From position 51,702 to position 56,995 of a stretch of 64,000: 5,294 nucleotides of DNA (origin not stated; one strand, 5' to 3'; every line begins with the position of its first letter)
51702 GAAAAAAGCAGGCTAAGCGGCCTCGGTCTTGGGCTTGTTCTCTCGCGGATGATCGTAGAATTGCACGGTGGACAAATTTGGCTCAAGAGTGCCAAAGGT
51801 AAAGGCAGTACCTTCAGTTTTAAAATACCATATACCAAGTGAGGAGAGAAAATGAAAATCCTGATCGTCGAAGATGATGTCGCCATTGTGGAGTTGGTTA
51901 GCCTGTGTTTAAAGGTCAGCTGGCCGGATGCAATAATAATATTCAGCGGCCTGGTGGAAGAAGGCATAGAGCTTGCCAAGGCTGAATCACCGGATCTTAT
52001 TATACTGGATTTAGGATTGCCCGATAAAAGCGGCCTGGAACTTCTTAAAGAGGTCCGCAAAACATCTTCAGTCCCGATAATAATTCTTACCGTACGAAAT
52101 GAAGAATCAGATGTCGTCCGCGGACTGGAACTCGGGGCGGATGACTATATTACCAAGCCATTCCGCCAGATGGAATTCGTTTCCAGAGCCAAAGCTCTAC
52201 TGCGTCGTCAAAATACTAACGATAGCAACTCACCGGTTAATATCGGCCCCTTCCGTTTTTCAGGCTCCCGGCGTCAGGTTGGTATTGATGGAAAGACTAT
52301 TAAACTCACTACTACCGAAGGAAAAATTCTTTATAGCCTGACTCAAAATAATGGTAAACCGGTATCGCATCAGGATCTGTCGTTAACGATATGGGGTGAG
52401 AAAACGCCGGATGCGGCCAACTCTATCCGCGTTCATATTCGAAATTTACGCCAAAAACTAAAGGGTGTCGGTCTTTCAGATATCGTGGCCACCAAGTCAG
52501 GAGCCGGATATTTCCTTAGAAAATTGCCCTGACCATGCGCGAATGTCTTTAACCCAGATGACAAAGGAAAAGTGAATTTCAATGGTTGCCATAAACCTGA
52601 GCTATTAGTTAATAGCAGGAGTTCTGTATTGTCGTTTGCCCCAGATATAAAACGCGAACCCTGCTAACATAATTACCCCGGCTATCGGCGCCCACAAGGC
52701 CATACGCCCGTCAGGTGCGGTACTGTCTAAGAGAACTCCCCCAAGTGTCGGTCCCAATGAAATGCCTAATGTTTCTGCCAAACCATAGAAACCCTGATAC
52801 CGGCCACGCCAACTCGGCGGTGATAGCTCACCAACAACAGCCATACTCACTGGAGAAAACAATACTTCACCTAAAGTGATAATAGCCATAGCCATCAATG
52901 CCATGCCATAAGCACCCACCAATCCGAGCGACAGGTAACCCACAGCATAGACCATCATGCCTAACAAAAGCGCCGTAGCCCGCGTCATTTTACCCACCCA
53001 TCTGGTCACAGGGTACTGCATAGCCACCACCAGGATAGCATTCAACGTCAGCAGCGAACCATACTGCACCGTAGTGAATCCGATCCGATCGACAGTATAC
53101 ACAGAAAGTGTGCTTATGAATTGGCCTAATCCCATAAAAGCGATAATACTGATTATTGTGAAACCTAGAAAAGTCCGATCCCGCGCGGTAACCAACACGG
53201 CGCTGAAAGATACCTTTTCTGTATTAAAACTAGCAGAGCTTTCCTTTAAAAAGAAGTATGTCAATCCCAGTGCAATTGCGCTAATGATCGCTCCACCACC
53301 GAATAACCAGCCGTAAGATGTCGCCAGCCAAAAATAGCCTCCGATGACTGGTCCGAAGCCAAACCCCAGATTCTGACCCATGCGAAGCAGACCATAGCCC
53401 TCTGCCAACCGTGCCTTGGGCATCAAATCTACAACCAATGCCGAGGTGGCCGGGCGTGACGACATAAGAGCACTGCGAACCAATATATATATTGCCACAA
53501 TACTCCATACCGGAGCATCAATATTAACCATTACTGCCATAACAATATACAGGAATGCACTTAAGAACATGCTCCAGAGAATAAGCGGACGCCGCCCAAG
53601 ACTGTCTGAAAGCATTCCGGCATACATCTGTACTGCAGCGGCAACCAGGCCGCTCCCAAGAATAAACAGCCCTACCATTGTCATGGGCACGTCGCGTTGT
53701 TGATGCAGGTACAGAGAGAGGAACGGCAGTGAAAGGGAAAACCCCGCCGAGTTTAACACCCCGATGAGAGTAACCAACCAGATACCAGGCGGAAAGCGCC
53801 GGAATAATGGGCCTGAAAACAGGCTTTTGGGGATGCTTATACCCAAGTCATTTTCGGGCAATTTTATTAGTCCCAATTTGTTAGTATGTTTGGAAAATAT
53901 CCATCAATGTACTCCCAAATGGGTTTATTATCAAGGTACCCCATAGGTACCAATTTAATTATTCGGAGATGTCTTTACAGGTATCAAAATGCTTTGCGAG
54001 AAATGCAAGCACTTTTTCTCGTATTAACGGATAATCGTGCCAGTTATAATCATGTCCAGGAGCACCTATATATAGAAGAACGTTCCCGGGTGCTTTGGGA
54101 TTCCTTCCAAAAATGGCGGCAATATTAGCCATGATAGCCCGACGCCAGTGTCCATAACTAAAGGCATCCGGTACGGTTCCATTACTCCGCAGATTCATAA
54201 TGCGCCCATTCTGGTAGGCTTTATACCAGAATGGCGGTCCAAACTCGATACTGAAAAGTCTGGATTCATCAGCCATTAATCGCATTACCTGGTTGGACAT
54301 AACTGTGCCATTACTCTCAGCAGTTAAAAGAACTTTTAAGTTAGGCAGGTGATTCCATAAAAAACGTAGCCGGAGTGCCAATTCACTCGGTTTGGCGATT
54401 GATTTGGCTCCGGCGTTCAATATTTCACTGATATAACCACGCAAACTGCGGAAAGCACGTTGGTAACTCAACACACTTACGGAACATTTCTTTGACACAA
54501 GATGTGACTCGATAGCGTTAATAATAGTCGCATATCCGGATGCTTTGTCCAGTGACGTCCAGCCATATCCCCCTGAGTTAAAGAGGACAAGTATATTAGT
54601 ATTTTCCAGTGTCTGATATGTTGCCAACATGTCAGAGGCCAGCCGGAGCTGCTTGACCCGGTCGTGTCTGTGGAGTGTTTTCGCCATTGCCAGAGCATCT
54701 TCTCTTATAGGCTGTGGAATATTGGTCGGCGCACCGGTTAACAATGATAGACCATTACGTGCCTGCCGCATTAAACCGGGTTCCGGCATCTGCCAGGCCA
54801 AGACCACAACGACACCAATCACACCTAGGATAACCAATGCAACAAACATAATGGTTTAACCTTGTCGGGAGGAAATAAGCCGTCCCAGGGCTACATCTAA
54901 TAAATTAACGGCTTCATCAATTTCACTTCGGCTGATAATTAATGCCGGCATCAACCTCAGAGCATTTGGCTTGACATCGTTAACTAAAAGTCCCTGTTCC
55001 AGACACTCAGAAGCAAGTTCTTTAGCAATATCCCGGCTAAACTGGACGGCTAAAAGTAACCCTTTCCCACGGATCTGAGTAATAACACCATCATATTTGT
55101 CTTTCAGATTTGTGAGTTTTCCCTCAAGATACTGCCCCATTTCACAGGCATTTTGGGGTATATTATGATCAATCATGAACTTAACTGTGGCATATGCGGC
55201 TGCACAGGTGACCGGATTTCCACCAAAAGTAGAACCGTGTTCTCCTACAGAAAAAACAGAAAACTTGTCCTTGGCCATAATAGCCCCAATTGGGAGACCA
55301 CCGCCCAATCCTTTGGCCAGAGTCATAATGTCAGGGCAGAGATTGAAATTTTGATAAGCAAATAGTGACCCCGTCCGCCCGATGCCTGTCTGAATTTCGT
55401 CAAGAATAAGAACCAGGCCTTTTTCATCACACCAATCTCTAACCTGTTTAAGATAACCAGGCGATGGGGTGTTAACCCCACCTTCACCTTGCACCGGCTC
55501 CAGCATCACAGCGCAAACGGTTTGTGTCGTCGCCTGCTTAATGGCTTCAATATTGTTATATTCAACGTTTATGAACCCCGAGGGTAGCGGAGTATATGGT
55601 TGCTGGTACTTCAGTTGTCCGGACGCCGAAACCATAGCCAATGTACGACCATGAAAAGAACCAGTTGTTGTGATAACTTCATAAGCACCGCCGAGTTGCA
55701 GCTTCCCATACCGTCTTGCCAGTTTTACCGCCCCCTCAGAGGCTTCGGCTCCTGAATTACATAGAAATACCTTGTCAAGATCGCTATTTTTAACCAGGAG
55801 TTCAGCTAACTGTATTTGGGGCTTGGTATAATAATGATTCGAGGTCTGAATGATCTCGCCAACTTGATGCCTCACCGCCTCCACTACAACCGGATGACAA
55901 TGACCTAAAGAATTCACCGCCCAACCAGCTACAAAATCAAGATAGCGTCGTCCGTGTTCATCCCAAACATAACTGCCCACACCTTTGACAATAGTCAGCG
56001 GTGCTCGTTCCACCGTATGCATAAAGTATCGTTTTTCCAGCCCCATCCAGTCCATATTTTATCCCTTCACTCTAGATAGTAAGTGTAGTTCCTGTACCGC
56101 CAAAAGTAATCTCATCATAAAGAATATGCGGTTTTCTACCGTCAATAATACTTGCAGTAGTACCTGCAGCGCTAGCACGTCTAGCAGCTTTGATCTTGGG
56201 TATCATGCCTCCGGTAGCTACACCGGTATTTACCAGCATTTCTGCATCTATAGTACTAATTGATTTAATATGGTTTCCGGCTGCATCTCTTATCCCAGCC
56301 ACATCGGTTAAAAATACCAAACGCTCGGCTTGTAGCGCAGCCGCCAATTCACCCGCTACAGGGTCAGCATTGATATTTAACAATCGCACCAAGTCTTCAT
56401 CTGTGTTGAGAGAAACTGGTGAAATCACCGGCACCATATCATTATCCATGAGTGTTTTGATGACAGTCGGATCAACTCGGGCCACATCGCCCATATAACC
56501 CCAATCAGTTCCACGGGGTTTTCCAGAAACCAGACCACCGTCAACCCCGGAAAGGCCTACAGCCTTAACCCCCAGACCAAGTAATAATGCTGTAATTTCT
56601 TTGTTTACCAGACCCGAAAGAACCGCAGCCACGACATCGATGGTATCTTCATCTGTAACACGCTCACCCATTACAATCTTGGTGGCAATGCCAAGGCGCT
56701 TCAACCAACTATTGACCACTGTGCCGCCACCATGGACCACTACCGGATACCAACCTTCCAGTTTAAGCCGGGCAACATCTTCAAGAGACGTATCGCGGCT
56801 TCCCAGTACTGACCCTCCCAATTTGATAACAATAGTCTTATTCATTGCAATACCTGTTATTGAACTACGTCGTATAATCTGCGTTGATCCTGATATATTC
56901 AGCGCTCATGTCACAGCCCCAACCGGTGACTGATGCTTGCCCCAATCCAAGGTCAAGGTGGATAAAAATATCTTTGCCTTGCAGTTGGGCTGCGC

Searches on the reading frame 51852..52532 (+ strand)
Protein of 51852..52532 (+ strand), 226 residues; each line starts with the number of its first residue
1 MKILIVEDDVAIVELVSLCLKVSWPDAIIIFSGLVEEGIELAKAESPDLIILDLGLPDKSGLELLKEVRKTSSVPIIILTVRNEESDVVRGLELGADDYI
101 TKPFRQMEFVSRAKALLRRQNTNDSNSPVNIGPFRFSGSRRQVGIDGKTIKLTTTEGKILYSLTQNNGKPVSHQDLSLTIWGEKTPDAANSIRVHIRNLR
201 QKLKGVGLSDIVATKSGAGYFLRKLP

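Call 16: search_protein_families(library=pfam, proteins=[window:51852-52532:+], max_evalue=0.001)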
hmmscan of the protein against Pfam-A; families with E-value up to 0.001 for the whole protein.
window:51852-52532:+ (226 aa): 2 families
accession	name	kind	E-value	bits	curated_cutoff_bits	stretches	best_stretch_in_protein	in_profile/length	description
PF00072.30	Response_reg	-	1.3e-24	87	30.2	1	3-112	1-109/111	Response regulator receiver domain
PF00486.34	Trans_reg_C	-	1.1e-17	64.3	26.2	1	147-222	1-77/77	Transcriptional regulatory protein, C terminal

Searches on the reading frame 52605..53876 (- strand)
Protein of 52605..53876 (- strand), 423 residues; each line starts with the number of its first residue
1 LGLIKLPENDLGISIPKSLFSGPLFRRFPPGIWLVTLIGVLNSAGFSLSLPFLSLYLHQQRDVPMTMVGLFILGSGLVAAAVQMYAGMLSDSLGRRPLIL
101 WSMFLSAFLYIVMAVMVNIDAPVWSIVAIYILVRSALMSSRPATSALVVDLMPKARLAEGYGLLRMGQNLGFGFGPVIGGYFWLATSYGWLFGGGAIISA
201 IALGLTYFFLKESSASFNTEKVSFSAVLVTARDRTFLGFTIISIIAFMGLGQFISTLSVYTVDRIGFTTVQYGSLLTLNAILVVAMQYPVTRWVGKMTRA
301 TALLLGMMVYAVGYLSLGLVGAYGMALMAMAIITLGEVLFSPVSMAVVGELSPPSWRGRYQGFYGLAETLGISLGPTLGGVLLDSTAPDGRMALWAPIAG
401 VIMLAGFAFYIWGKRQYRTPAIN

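Call 16: search_protein_families(library=pfam, proteins=[window:52605-53876:-], max_evalue=0.001)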
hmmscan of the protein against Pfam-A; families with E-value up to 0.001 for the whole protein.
window:52605-53876:- (423 aa): 1 family
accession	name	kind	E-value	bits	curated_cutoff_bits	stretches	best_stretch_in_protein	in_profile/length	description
PF07690.21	MFS_1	-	6e-53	180.4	33.4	2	36-376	2-347/347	Major Facilitator Superfamily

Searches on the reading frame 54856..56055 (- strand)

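Call 16: search_protein_families(library=pfam, proteins=[window:54856-56055:-], max_evalue=0.001)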
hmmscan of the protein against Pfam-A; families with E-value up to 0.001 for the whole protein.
window:54856-56055:- (399 aa): 1 family
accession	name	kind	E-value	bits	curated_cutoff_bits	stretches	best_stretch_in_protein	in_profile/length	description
PF00202.27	Aminotran_3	-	1.1e-116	390.3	30.5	1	14-389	5-402/403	Aminotransferase class-III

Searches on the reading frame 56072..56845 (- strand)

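Call 16: search_protein_families(library=pfam, proteins=[window:56072-56845:-], max_evalue=0.001)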
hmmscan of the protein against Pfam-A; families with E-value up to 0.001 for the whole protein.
window:56072-56845:- (257 aa): 1 family
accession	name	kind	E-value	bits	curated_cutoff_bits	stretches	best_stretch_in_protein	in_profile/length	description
PF00696.33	AA_kinase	-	2.8e-42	145.5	24.9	1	3-234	1-233/234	Amino acid kinase family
